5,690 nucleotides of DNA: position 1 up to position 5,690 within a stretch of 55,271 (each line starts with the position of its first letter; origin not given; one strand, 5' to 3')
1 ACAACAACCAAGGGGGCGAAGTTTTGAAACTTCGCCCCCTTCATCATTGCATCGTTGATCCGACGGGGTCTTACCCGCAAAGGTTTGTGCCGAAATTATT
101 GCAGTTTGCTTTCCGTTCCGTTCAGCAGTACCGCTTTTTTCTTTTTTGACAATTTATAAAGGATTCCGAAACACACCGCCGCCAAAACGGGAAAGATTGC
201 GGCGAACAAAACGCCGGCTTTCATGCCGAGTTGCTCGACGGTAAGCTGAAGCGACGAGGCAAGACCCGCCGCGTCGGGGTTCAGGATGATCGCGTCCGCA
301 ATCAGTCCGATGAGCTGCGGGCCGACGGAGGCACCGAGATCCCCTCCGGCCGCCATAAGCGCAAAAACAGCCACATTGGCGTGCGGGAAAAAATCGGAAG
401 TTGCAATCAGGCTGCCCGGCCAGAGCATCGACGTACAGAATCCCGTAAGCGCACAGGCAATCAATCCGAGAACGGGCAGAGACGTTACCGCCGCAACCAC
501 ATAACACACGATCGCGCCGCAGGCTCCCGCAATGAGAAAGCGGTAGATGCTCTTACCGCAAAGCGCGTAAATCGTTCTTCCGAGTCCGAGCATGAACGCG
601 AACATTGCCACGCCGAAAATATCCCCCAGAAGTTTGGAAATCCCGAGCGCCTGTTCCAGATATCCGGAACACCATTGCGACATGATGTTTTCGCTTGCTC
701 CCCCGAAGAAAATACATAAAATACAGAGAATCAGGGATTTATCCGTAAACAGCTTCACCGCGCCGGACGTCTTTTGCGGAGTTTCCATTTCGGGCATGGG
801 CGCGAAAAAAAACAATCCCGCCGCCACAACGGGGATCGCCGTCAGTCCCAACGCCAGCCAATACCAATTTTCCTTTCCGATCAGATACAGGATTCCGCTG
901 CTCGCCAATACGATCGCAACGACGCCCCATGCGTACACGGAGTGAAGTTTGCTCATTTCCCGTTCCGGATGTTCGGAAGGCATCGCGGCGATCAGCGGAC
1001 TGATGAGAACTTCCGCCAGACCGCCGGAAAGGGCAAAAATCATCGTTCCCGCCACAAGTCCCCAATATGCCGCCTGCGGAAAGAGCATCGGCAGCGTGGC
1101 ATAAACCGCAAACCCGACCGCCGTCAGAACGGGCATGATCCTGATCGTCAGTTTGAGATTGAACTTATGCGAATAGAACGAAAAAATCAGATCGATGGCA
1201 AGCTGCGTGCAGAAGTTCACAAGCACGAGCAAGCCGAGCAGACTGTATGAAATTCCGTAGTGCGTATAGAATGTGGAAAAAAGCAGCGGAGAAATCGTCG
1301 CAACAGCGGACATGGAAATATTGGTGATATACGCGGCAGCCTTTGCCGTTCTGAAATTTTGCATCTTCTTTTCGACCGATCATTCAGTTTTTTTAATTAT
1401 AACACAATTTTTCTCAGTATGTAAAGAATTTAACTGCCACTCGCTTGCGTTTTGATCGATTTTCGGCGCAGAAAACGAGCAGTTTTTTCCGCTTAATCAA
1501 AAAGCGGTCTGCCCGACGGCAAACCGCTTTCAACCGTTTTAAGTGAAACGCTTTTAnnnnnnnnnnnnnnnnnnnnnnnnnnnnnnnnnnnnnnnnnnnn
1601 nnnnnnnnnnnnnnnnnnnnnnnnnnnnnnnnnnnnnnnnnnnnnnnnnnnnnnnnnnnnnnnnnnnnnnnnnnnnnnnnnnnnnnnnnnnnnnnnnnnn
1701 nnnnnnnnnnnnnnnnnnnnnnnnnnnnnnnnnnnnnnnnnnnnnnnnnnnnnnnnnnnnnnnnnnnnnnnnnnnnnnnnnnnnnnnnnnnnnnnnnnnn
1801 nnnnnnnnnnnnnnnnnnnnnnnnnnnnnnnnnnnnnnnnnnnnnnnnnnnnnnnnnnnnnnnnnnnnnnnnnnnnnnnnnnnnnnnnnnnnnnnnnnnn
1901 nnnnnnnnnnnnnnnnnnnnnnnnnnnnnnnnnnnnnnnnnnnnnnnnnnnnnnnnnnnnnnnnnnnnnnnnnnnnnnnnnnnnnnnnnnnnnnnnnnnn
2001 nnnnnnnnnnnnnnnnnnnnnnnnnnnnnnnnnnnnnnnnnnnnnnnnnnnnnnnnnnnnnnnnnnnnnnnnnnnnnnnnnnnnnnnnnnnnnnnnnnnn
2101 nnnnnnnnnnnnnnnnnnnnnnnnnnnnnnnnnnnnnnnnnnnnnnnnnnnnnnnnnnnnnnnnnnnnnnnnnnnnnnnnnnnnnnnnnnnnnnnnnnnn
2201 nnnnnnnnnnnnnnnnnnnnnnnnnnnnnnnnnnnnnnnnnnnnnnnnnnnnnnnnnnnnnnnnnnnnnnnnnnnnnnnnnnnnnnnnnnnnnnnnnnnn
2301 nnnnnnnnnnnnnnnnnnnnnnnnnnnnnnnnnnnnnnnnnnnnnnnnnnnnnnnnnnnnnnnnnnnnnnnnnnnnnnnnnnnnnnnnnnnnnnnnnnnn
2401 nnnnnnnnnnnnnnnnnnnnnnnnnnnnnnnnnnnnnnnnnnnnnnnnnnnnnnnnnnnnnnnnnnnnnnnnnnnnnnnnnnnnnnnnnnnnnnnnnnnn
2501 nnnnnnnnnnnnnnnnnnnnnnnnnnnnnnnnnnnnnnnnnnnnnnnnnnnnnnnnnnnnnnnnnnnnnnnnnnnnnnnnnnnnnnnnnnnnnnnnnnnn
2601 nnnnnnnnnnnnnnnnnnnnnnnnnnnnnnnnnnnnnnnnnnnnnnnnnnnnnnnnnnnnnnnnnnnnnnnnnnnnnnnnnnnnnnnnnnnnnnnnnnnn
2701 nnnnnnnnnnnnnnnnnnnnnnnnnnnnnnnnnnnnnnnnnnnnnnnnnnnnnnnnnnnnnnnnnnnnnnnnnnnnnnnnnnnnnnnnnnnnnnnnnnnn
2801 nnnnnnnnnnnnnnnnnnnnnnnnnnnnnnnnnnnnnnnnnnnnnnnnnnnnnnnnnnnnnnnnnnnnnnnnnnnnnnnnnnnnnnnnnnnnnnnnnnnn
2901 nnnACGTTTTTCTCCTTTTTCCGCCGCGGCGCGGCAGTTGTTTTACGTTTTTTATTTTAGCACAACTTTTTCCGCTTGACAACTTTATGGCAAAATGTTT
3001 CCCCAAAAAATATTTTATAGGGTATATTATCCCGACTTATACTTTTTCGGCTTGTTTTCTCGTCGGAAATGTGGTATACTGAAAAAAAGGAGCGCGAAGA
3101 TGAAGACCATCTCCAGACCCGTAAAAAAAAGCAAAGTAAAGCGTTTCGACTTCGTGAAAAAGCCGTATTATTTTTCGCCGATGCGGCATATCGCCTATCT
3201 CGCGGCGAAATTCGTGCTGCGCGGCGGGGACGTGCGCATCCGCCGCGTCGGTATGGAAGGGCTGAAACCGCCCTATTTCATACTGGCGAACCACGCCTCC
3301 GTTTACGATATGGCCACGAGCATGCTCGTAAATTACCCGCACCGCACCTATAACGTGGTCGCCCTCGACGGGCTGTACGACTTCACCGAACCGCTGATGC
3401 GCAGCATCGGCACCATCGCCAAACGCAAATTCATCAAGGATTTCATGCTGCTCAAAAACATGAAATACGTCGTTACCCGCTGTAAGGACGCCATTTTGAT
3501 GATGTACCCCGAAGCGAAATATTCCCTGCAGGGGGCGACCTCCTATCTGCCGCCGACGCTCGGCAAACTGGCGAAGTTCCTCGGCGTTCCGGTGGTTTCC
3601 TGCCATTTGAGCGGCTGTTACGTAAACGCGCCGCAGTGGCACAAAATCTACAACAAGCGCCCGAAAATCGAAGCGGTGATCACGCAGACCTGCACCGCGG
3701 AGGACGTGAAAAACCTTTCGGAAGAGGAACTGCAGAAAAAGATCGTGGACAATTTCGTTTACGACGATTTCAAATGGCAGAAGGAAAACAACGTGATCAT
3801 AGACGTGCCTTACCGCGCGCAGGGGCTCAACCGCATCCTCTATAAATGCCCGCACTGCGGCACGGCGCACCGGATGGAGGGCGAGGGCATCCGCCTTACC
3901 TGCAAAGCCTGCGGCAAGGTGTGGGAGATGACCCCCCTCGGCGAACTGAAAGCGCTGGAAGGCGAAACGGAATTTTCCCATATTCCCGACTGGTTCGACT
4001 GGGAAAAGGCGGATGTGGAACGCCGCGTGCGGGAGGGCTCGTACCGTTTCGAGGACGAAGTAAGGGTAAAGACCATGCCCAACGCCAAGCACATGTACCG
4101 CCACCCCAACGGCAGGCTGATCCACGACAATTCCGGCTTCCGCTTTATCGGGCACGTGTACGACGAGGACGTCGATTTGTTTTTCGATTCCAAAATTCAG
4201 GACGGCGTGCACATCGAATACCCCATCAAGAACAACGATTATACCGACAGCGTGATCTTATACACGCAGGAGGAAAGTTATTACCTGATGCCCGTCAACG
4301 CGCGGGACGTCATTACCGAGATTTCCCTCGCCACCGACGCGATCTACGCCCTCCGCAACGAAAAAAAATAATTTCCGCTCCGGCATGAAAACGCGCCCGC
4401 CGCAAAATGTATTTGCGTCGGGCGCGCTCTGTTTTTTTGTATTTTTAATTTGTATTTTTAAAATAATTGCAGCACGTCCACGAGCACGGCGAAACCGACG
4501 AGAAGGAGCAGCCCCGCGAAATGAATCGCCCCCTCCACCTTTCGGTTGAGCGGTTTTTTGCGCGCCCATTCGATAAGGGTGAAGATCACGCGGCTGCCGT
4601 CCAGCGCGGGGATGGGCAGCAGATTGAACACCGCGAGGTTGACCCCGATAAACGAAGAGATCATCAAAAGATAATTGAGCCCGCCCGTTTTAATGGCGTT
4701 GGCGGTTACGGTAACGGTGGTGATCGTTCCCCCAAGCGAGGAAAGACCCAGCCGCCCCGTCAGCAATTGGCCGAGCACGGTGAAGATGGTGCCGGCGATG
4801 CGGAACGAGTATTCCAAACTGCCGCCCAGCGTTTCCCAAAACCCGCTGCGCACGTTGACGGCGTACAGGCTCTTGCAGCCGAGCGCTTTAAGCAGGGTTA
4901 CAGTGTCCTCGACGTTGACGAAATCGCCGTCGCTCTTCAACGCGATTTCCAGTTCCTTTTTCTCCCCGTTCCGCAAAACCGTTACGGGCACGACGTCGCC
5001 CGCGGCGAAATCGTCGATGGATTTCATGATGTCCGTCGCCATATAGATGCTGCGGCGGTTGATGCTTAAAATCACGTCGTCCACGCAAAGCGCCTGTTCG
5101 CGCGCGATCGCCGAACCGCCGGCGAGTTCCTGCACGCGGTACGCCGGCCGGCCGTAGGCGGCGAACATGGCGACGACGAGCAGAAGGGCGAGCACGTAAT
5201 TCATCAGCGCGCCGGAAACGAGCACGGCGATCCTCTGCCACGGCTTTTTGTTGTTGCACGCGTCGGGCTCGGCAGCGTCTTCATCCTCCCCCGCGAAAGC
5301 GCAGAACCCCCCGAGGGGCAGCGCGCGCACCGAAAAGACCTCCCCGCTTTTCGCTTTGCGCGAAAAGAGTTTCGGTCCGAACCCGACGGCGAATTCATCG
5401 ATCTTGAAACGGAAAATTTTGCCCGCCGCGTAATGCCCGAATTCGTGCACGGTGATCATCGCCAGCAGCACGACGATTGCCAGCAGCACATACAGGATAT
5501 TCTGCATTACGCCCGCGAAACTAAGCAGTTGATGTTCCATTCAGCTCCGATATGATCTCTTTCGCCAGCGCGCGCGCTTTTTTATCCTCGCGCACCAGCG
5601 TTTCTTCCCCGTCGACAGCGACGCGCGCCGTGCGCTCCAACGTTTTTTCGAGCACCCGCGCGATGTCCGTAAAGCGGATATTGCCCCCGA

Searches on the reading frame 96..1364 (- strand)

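Call 41: search_protein_families(library=pfam, proteins=[window:96-1364:-], max_evalue=0.001)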
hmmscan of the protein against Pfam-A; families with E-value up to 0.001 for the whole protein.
window:96-1364:- (422 aa): 1 family
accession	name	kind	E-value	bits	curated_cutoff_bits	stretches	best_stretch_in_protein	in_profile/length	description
PF07690.21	MFS_1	-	7.9e-25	87.9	33.4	2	14-349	5-347/347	Major Facilitator Superfamily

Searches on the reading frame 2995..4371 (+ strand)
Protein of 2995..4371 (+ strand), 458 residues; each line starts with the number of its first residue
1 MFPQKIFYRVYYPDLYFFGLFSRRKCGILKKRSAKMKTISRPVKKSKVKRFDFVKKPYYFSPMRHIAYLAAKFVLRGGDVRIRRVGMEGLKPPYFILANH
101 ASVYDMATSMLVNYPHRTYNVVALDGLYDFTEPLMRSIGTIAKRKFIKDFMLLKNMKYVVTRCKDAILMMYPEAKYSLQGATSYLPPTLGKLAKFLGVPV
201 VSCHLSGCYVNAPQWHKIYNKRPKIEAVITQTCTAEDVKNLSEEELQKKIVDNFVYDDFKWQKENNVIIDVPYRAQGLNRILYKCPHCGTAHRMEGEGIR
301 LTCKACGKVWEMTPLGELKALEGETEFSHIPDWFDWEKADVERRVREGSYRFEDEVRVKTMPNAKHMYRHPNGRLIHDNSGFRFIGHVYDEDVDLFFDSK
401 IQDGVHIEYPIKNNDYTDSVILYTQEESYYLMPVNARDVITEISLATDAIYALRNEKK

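Call 41: search_protein_families(library=pfam, proteins=[window:2995-4371:+], max_evalue=0.001)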
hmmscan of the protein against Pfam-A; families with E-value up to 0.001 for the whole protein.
window:2995-4371:+ (458 aa): 1 family
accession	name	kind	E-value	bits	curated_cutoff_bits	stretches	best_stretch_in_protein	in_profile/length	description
PF01553.26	Acyltransferase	-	3.3e-05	24.2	23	1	90-204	10-130/132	Acyltransferase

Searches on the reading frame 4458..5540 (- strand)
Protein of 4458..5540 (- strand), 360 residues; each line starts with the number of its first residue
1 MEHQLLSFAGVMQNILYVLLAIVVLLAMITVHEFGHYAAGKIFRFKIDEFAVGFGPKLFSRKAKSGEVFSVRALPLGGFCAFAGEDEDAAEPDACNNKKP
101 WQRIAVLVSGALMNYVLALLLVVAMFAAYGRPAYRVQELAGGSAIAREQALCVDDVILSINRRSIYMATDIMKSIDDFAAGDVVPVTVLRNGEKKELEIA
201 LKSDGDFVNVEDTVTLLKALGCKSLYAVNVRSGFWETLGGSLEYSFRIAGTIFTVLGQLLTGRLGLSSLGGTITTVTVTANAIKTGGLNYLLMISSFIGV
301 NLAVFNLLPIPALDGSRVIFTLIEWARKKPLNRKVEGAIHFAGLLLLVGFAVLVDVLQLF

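Call 41: search_protein_families(library=pfam, proteins=[window:4458-5540:-], max_evalue=0.001)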
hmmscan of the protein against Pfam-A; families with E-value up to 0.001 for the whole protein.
window:4458-5540:- (360 aa): 2 families
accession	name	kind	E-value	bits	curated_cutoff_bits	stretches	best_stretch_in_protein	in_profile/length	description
PF02163.28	Peptidase_M50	-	1.2e-55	188.7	27.2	1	21-348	2-219/221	Peptidase family M50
PF13180.12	PDZ_2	-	1e-06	29.3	27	1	143-201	23-80/80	PDZ domain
